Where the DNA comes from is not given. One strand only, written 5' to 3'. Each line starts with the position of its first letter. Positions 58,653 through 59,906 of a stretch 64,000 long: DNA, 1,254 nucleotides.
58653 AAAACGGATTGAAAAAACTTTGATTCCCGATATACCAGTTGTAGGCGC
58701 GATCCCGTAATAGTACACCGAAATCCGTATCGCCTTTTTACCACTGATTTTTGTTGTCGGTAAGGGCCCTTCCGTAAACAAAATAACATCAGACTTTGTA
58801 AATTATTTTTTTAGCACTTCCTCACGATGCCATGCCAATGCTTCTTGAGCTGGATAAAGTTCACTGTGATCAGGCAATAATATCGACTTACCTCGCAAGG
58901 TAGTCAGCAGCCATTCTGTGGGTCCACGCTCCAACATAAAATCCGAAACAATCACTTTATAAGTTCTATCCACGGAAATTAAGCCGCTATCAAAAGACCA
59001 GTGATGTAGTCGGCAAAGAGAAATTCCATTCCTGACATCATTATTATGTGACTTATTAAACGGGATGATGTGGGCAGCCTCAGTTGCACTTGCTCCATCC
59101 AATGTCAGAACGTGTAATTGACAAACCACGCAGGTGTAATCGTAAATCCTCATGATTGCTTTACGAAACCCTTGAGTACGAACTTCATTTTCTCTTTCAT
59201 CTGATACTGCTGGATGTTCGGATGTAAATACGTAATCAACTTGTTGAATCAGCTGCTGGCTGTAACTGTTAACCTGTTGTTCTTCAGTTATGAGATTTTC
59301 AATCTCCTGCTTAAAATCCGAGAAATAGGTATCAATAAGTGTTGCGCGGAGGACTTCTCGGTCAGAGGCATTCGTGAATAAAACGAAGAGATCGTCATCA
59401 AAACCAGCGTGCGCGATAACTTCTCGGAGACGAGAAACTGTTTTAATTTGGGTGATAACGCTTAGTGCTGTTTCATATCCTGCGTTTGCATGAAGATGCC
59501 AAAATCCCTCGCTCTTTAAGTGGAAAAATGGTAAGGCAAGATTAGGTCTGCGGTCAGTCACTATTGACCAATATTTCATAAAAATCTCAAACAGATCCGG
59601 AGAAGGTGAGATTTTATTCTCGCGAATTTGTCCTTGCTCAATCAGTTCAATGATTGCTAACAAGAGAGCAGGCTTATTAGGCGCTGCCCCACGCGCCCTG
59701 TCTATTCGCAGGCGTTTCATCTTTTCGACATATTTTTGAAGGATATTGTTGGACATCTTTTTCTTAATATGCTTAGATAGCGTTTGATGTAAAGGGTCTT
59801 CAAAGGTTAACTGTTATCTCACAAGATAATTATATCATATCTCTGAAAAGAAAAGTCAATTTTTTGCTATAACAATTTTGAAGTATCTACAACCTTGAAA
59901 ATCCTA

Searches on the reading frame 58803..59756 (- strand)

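Call 12: search_protein_families(library=pfam, proteins=[window:58803-59756:-], max_evalue=0.00001)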
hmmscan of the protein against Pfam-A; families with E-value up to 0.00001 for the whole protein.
window:58803-59756:- (317 aa): 1 family
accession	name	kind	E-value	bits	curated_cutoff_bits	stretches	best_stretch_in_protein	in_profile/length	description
PF13391.12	HNH_2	-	4.1e-13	49.4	21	1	209-263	1-66/66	HNH endonuclease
